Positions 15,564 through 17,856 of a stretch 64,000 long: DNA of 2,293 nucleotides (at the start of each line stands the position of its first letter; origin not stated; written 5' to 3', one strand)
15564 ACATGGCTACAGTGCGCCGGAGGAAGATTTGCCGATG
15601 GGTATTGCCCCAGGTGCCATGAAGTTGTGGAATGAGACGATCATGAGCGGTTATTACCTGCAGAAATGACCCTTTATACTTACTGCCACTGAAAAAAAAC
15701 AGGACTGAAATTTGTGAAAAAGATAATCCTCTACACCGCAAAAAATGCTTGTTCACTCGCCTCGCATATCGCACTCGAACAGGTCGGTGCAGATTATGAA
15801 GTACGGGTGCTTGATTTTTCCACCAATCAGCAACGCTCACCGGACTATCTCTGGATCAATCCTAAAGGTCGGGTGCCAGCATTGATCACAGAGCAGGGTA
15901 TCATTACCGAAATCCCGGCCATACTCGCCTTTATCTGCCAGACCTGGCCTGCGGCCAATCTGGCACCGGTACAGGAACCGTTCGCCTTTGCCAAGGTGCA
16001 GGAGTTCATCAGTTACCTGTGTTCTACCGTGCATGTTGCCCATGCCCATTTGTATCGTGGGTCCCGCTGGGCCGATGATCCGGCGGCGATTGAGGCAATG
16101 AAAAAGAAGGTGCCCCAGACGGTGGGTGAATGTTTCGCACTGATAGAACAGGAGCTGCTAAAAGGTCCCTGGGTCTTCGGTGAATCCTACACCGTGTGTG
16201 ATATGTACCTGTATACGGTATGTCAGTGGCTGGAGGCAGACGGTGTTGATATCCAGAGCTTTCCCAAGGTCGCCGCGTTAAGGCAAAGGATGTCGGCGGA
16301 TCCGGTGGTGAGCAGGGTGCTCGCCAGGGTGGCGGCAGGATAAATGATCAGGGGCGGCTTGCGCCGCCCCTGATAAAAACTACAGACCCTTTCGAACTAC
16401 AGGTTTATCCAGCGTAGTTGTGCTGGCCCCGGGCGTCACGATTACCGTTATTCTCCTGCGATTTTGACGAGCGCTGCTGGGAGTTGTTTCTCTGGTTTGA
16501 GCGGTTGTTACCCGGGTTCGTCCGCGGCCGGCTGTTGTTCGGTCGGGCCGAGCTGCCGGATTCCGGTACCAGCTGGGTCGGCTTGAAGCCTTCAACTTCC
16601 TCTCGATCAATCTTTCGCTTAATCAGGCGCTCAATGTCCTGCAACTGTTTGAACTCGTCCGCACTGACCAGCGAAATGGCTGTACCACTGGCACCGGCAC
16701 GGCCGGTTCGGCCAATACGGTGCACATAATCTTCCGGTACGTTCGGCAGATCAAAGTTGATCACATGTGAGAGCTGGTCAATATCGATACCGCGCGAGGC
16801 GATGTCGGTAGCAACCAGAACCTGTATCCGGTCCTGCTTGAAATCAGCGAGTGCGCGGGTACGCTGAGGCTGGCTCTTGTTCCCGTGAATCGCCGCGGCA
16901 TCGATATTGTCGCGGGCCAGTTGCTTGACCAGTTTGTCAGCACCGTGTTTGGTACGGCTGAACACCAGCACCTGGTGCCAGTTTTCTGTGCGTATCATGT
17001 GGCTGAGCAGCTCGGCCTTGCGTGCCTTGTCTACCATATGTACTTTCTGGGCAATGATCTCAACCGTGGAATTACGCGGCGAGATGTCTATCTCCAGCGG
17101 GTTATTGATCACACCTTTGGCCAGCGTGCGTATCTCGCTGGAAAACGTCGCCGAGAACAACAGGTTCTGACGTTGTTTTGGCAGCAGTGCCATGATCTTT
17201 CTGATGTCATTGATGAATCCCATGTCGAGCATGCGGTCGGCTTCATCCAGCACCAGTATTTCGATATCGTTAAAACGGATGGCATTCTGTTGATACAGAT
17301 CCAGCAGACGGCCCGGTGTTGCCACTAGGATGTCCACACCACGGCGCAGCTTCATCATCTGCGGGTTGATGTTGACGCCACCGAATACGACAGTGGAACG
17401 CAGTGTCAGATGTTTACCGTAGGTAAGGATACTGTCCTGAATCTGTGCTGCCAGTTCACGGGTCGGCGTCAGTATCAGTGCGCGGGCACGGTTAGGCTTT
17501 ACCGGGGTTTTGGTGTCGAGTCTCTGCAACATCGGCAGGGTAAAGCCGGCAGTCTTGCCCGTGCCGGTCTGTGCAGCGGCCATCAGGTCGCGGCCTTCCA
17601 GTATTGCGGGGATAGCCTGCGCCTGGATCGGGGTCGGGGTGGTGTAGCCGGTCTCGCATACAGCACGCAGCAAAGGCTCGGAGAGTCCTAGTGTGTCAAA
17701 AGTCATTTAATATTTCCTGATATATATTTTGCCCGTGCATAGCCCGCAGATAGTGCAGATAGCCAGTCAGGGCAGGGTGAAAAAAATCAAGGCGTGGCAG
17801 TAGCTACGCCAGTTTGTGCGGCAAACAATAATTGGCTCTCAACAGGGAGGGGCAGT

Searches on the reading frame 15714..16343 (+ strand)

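Call 29: search_protein_families(library=pfam, proteins=[window:15714-16343:+], max_evalue=0.01)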
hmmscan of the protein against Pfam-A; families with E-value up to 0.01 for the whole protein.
window:15714-16343:+ (209 aa): 6 families
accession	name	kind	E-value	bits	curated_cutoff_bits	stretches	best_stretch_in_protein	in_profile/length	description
PF02798.26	GST_N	-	1.6e-13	51.2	20.9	1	4-74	3-74/76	Glutathione S-transferase, N-terminal domain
PF13409.12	GST_N_2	-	1.9e-08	35.2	25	1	14-75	5-68/70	Glutathione S-transferase, N-terminal domain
PF00043.30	GST_C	-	2.1e-07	31.5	20.7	1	127-197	21-93/93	Glutathione S-transferase, C-terminal domain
PF14497.11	GST_C_3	-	9.8e-07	29.4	21.6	1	121-201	15-99/104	Glutathione S-transferase, C-terminal domain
PF13410.11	GST_C_2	-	1.3e-06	28.8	24.9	1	135-190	9-67/69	Glutathione S-transferase, C-terminal domain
PF13417.12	GST_N_3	-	2e-05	25.3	22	1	19-77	15-70/75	Glutathione S-transferase, N-terminal domain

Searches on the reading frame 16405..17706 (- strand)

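Call 44: search_protein_families(library=pfam, proteins=[window:16405-17706:-])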
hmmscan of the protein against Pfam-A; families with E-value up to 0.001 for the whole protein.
window:16405-17706:- (433 aa): 4 families
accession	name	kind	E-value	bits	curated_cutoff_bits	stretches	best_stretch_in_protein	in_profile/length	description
PF00270.35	DEAD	-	5.2e-51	173.1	26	1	25-193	1-165/167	DEAD/DEAH box helicase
PF00271.37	Helicase_C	-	4.5e-33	114.2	23.5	1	230-338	2-110/110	Helicase conserved C-terminal domain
PF04851.21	ResIII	-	2e-08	34.7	22.5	1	24-189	4-163/164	Type III restriction enzyme, res subunit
PF13245.12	AAA_19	-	0.00042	20.9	25.1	0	28-167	1-109/134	AAA domain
